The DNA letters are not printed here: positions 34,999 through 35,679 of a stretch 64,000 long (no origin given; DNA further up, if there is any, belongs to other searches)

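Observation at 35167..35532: MvhD fused to a helical plus winged-helix-like C-terminal domain (X), in three fused copies and one stand-alone ORF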

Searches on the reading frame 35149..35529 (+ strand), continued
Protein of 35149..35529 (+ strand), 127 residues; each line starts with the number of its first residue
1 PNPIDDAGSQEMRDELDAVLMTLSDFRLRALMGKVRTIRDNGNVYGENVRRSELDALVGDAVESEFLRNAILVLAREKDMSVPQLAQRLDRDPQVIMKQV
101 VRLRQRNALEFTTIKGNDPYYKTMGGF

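Call 75: find_encoding_contigs(protein=P0184, flank=10000, max_places=1)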
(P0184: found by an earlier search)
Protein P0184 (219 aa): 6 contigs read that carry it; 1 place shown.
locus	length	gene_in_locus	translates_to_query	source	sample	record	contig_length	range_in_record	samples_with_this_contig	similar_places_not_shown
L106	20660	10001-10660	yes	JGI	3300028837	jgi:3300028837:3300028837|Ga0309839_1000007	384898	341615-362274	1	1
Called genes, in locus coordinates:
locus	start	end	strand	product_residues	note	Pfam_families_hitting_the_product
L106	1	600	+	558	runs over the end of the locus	PF01266:DAO (weak), PF01494:FAD_binding_3 (weak), PF07992:Pyr_redox_2, PF12838:Fer4_7 (faint), PF00037:Fer4 (faint), PF12837:Fer4_6 (faint), PF13187:Fer4_9 (faint), PF14697:Fer4_21 (weak), +1 more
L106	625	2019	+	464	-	PF00890:FAD_binding_2 (faint), PF01134:GIDA (weak), PF01494:FAD_binding_3 (faint), PF07992:Pyr_redox_2, PF12831:FAD_oxidored (weak), PF13738:Pyr_redox_3, PF00070:Pyr_redox, PF02852:Pyr_redox_dim, +2 more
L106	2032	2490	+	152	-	PF02662:FlpD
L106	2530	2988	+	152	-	PF13237:Fer4_10 (weak), PF00037:Fer4 (faint), PF12800:Fer4_4 (faint), PF12838:Fer4_7 (faint), PF13183:Fer4_8, PF13187:Fer4_9, PF13534:Fer4_17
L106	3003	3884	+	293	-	PF02754:CCG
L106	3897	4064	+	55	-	PF01262:AlaDh_PNT_C (weak), PF01494:FAD_binding_3 (weak), PF00890:FAD_binding_2, PF01134:GIDA (weak), PF01266:DAO, PF07992:Pyr_redox_2, PF12831:FAD_oxidored, PF13450:NAD_binding_8, +1 more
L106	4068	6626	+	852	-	PF14691:Fer4_20, PF01946:Thi4 (weak), PF01266:DAO (weak), PF01593:Amino_oxidase (faint), PF07992:Pyr_redox_2, PF13450:NAD_binding_8, PF13738:Pyr_redox_3 (weak), PF00070:Pyr_redox (weak), +1 more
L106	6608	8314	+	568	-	PF00890:FAD_binding_2 (weak), PF01134:GIDA (faint), PF07992:Pyr_redox_2, PF12831:FAD_oxidored (weak), PF13450:NAD_binding_8 (weak), PF14697:Fer4_21 (weak), PF12838:Fer4_7, PF13187:Fer4_9 (weak), +5 more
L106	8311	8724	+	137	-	PF02662:FlpD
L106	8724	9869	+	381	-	PF13183:Fer4_8, PF13187:Fer4_9 (weak), PF13534:Fer4_17, PF02754:CCG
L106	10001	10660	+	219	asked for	PF02662:FlpD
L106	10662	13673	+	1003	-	PF00037:Fer4, PF12838:Fer4_7, PF13187:Fer4_9, PF13484:Fer4_16 (weak), PF00890:FAD_binding_2, PF07992:Pyr_redox_2, PF12831:FAD_oxidored, PF13450:NAD_binding_8, +17 more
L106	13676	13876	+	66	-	PF02662:FlpD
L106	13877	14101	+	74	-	PF02662:FlpD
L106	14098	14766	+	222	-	PF12225:DUF5981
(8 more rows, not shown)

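Call 76: find_encoding_contigs(protein=P0177, flank=10000, max_places=1)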
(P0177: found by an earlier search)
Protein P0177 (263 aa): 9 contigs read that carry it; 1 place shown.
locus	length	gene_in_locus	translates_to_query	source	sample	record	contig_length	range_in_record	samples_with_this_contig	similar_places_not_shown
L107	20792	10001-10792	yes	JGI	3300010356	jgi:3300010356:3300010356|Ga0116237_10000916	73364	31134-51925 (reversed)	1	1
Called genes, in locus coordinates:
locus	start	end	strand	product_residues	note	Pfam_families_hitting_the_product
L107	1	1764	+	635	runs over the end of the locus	PF02730:AFOR_N, PF01314:AFOR_C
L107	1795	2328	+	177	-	-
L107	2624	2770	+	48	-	-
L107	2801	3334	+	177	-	-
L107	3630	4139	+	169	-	-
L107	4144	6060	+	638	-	PF02730:AFOR_N, PF01314:AFOR_C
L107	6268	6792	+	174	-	PF12838:Fer4_7 (faint), PF12837:Fer4_6 (weak)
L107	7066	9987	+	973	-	PF00890:FAD_binding_2, PF01266:DAO (weak), PF07992:Pyr_redox_2, PF12831:FAD_oxidored, PF13450:NAD_binding_8, PF00037:Fer4 (weak), PF12838:Fer4_7, PF13237:Fer4_10, +6 more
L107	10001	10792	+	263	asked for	PF02662:FlpD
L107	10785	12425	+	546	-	PF00070:Pyr_redox (faint), PF00670:AdoHcyase_NAD (faint), PF00890:FAD_binding_2 (faint), PF01262:AlaDh_PNT_C (faint), PF14691:Fer4_20, PF07992:Pyr_redox_2, PF13450:NAD_binding_8 (weak), PF13738:Pyr_redox_3, +9 more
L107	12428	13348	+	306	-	-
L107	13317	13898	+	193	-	PF13183:Fer4_8, PF13187:Fer4_9 (weak), PF13534:Fer4_17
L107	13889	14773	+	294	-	PF02754:CCG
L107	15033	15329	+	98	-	-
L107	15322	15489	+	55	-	-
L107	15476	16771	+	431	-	PF07044:DUF1329, PF17131:TP_0789-like (weak)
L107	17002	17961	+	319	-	PF14870:PSII_BNR, PF15902:Sortilin-Vps10 (faint), PF02012:BNR (faint), PF14870:PSII_BNR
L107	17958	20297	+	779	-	PF03176:MMPL, PF00873:ACR_tran (weak)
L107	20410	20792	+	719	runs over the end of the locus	PF04879:Molybdop_Fe4S4, PF00384:Molybdopterin, PF01568:Molydop_binding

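Call 77: search_protein_families(library=ncbifam, proteins=[L107:4144-6057:+, L107:6268-6789:+, L107:7066-9984:+, L107:10001-10789:+, L107:10785-12422:+, L107:12428-13345:+], max_evalue=0.00001)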
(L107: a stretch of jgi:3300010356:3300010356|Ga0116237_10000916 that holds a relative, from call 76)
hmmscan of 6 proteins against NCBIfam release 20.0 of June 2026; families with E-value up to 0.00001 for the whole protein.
L107:4144-6057:+ (638 aa): 2 families
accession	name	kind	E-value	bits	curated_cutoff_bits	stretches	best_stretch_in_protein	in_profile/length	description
NF007354.0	PRK09849.1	equivalog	8.9e-73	246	868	2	1-217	4-217/703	aldehyde ferredoxin oxidoreductase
NF040818.1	GAPOR_Arch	equivalog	6.3e-12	44.6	1300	1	48-130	42-123/654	glyceraldehyde-3-phosphate:ferredoxin oxidoreductase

L107:6268-6789:+ (174 aa): 3 families
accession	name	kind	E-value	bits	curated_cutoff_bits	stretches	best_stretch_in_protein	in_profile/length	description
NF009408.0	PRK12769.1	equivalog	2.8e-08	32.3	1003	1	7-138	3-150/659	formate-dependent uric acid utilization protein AegA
NF045766.1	PhenlGlyoxDHPadI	equivalog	1.7e-07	30.3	700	1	6-135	4-138/443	NADH-dependent phenylglyoxylate dehydrogenase subunit beta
TIGR02951.1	DMSO_dmsB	equivalog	7.9e-06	26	214.1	0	5-30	86-110/161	DMSO/selenate family reductase complex B subunit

L107:7066-9984:+ (973 aa): 41 families (the best 25 are shown)
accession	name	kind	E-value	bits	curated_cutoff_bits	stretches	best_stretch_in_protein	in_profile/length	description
NF040770.1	hetero_SS_HdrA2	exception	6.5e-283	940.5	1100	3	2-393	174-561/777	CoB-CoM heterodisulfide reductase HdrA2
NF041778.1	hetero_SS_HdrA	equivalog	5e-214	712.5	1400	3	2-399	177-577/771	ferredoxin:CoB-CoM heterodisulfide reductase subunit HdrA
NF041891.1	hdrA_Methbact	equivalog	2.2e-196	654.4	1300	3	2-391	168-555/762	ferredoxin:CoB-CoM heterodisulfide reductase subunit HdrA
NF042909.1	FMH_DH_FwdF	exception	2.1e-11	43.5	375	1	890-960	211-279/336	tungsten-dependent formylmethanofuran dehydrogenase subunit FwdF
TIGR02179.1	PorD_KorD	subfamily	1.1e-10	41.4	60.05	1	899-957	19-74/78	2-oxoacid:acceptor oxidoreductase, delta subunit, pyruvate/2-ketoisovalerate family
NF040864.1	HgcB_ferredoxin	equivalog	1.2e-09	37.9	99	1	902-957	11-63/93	mercury methylation ferredoxin HgcB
TIGR01372.1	soxA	subfamily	2.2e-09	35.7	1164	1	559-628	172-241/996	sarcosine oxidase subunit alpha family protein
TIGR03467.1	HpnE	equivalog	5.9e-09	35.7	283.05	1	559-599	2-42/430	hydroxysqualene dehydroxylase HpnE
TIGR01971.1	NuoI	subfamily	1.3e-08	34.5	113.05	1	903-959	36-102/121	NADH-quinone oxidoreductase, chain I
NF040684.1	PorD_Arch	equivalog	2.1e-08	34.1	120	1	900-956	27-80/85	pyruvate synthase subunit PorD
TIGR03997.1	mycofact_OYE_2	equivalog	4.4e-08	32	793.15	1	553-630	376-453/645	mycofactocin system FadH/OYE family oxidoreductase 2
NF043039.1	HgcAB_like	equivalog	4.6e-08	33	285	1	893-955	288-349/350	HgcAB-like fusion protein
NF009410.0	PRK12771.1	subfamily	9.6e-08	31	516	1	556-595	139-178/566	NAD(P)-binding protein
NF007202.0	PRK09623.1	equivalog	9.7e-08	32.3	166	1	873-957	19-100/105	3-methyl-2-oxobutanoate dehydrogenase subunit delta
TIGR01944.1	rnfB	subfamily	1.1e-07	31.6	68.7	1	892-962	100-167/190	RnfABCDGE type electron transport complex subunit B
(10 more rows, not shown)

L107:10001-10789:+ (263 aa): 3 families
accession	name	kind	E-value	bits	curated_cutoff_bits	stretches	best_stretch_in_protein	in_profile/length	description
NF040770.1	hetero_SS_HdrA2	exception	7.7e-52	176.4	1100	1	6-140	641-775/777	CoB-CoM heterodisulfide reductase HdrA2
NF045873.1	F420_non_VhuD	exception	5.4e-37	126.8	215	1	12-139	1-128/132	F420-non-reducing hydrogenase iron-sulfur subunit VhuD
NF041891.1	hdrA_Methbact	equivalog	4.6e-11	41.7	1300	1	11-130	642-755/762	ferredoxin:CoB-CoM heterodisulfide reductase subunit HdrA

L107:10785-12422:+ (546 aa): 65 families (the best 25 are shown)
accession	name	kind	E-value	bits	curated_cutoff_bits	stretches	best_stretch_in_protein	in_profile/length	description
NF009410.0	PRK12771.1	subfamily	1.4e-135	453.1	516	1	123-543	32-449/566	NAD(P)-binding protein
NF009454.0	PRK12814.1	equivalog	4e-121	405.5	916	1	138-543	102-504/657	putative NADPH-dependent glutamate synthase small subunit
NF009414.0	PRK12778.1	equivalog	3.4e-112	376.1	1103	1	136-540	335-750/752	bifunctional dihydroorotate dehydrogenase B NAD binding subunit/NADPH-dependent glutamate synthase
TIGR01316.1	gltA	equivalog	6.2e-106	354.9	471.75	1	136-539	34-449/449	NADPH-dependent glutamate synthase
TIGR03315.1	Se_ygfK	equivalog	1e-91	307.9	835.3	1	139-536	446-836/1012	putative selenate reductase subunit YgfK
NF010590.0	PRK13984.1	equivalog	1.8e-87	294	946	1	140-543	198-610/611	putative oxidoreductase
NF009413.0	PRK12775.1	equivalog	2.8e-84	283.6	1895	1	132-543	333-758/1006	putative trifunctional 2-polyprenylphenol hydroxylase/glutamate synthase subunit beta/ferritin domain-containing protein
TIGR01318.1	gltD_gamma_fam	subfamily_domain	8.9e-83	278.4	482.95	1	134-539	44-465/467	glutamate synthase, small subunit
NF009408.0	PRK12769.1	equivalog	1.6e-75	254.5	1003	1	136-542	232-654/659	formate-dependent uric acid utilization protein AegA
NF009415.0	PRK12779.1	equivalog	4.6e-75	253.2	1519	1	140-536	210-623/944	putative bifunctional glutamate synthase subunit beta/2-polyprenylphenol hydroxylase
NF009409.0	PRK12770.1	subfamily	4.7e-71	239.7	343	1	228-543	17-354/360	putative glutamate synthase subunit beta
NF009451.0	PRK12809.1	equivalog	7.3e-68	229.4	1154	1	137-536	216-631/639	formate-dependent uric acid utilization protein YgfT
TIGR01317.1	GOGAT_sm_gam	subfamily_domain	3.9e-62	210.7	447.7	1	138-541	50-480/485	glutamate synthase small subunit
NF045663.1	diclust_near_Sec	equivalog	7.9e-47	159.8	530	1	132-392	12-262/759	pyridine nucleotide-disulfide oxidoreductase/dicluster-binding protein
NF045599.1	bili_reduct_long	exception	7.7e-24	83.9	750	1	215-493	367-618/641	bilirubin reductase, long form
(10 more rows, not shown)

L107:12428-13345:+ (306 aa): 4 families
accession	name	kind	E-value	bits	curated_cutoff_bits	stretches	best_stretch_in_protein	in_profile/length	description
NF040770.1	hetero_SS_HdrA2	exception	8.5e-20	70.4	1100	1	46-277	283-526/777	CoB-CoM heterodisulfide reductase HdrA2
NF041891.1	hdrA_Methbact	equivalog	9.7e-12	43.9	1300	1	50-144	284-378/762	ferredoxin:CoB-CoM heterodisulfide reductase subunit HdrA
NF041778.1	hetero_SS_HdrA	equivalog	2.2e-11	42.4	1400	1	47-144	295-391/771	ferredoxin:CoB-CoM heterodisulfide reductase subunit HdrA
NF009410.0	PRK12771.1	subfamily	3.2e-11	42.5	516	1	11-80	472-541/566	NAD(P)-binding protein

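Call 79: search_solved_structures(query=L107:4144-6057:+, max_evalue=1e-20)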
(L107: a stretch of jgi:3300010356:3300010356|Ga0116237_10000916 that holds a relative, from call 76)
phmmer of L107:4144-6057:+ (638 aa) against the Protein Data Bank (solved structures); distinct sequences matched with E-value up to 1e-20: 9.
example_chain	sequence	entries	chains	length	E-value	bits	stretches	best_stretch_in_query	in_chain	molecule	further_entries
4z3w_A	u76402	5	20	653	1.4e-115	390.4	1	1-425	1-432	Benzoyl-CoA reductase, putative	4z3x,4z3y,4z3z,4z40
9mqx_D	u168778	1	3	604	1.4e-93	317.7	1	3-625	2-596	Aldehyde:ferredoxin oxidoreductase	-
1aor_A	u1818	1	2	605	8.5e-93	315.2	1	3-624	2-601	ALDEHYDE FERREDOXIN OXIDOREDUCTASE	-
9g7j_A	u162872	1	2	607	5.5e-82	279.4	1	3-625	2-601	Aldehyde ferredoxin oxidoreductase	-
8c0z_A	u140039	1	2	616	6.1e-78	266.1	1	4-624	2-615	Aldehyde:ferredoxin oxidoreductase,tungsten-containing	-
1b25_A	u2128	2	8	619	3.9e-71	243.6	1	3-633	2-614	PROTEIN (FORMALDEHYDE FERREDOXIN OXIDOREDUCTASE) | FORMALDEHYDE FERREDOXIN OXIDOREDUCTASE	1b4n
9q1t_A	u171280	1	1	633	5.4e-53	183.7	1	8-402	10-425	Tungsten-dependent aldehyde oxidoreductase WOR83 from Haloferax volcanii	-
6x1o_A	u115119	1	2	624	3e-51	177.9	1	3-431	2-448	Formaldehyde:ferredoxin oxidoreductase wor5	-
6x6u_A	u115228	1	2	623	3e-51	177.9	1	3-431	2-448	Formaldehyde:ferredoxin oxidoreductase wor5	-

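Call 80: search_solved_structures(query=L107:6268-6789:+, max_evalue=0.00001)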
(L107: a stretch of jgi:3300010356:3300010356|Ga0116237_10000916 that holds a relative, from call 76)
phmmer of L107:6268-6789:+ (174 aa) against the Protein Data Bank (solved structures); distinct sequences matched with E-value up to 0.00001: 6.
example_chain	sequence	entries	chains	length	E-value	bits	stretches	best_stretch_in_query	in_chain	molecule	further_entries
4z3w_E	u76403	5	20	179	7.2e-51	175.7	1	2-174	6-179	Iron-sulfur cluster-binding oxidoreductase, putative benzoyl-CoA reductase electron transf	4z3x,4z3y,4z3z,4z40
8c0z_C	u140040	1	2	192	6.9e-12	48.7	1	7-135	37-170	Iron-sulfur cluster-binding protein potential subunit of aldehyde oxidoreductase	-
7qv7_A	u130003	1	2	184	6.7e-08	35.7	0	103-159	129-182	Hydrogen dependent carbon dioxide reductase subunit HycB3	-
9mqx_E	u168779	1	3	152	7.5e-08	35.6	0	7-66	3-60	Fe-S-cluster-containing hydrogenase subunit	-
6x6u_B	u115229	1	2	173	2.5e-07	33.9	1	9-127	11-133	Oxidoreductase, Fe-S subunit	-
6x1o_B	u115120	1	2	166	5.2e-07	32.8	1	10-127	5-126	Oxidoreductase, Fe-S subunit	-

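Call 91: find_homologous_proteins(query=P0177, max_evalue=1e-10)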
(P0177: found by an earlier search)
Query P0177 (263 aa): 5672 proteins with E <= 1e-10 among 8000 candidates; the best 120 are listed.
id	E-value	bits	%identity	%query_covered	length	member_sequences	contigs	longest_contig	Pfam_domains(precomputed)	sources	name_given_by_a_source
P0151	1.9e-136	472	100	82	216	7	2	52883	PF02662.22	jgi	-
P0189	1.0e-106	375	61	100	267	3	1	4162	PF02662.22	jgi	-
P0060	9.2e-82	293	52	96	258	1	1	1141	PF13412.13,PF01022.27,PF02662.22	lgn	-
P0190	1.6e-80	289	49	98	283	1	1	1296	PF01022.27,PF02662.22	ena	-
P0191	2.8e-80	288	61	81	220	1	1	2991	PF02662.22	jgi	jgi:coenzyme F420-reducing hydrogenase delta subunit/biotin operon repressor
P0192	2.8e-77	278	47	96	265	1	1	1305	PF01022.27,PF02662.22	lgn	-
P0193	3.4e-77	278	50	97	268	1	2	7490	PF02662.22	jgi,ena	-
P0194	4.6e-76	274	48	96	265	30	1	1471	PF13412.13,PF01022.27,PF02662.22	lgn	-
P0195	5.6e-76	274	49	96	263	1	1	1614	PF01047.29,PF13412.13,PF01978.26,PF01022.27,PF02662.22,PF12802.14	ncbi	-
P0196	6.2e-75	271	48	97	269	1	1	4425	PF02662.22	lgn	-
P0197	6.7e-75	270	48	96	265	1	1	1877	PF13412.13,PF01022.27,PF02662.22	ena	-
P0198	1.3e-74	269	48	95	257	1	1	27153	PF13412.13,PF08279.19,PF21476.5,PF02662.22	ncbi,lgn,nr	ncbi:MAG: hydrogenase iron-sulfur subunit [Chloroflexi bacterium]|nr:hydrogenase iron-sulfur subunit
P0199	4.6e-74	268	49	95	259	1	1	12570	PF13412.13,PF01022.27,PF02662.22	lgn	-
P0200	4.1e-73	265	48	95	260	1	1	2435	PF02662.22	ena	-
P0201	4.2e-73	264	48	94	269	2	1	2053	PF02662.22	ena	-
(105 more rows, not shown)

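Call 94: find_encoding_contigs(protein=P0189, flank=6000, max_places=2)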
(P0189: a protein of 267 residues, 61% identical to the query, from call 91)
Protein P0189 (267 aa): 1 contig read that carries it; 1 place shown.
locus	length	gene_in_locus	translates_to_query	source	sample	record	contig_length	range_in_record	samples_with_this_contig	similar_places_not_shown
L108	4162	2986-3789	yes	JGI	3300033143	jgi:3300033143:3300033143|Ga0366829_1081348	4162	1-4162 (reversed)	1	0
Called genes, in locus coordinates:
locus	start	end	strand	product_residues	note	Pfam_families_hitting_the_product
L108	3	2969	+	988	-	?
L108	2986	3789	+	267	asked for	PF02662:FlpD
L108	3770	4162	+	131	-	?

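Call 95: find_encoding_contigs(protein=P0193, flank=8000, max_places=2)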
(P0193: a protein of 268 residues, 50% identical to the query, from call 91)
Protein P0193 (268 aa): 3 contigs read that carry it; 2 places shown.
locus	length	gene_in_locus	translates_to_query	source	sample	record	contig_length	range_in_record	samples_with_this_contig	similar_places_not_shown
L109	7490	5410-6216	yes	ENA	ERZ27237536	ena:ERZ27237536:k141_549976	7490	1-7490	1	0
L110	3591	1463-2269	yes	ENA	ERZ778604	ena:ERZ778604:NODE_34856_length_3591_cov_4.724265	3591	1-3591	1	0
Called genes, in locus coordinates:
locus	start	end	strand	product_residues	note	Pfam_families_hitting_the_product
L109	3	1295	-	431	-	?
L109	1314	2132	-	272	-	PF02153:PDH_N, PF20463:PDH_C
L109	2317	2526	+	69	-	PF02518:HATPase_c (weak)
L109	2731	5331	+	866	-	PF01624:MutS_I, PF05188:MutS_II, PF05192:MutS_III, PF05190:MutS_IV, PF00488:MutS_V, PF27441:MutS_C (faint)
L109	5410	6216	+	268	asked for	PF02662:FlpD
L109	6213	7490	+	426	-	?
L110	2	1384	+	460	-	?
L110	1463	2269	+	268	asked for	PF02662:FlpD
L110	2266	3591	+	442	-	?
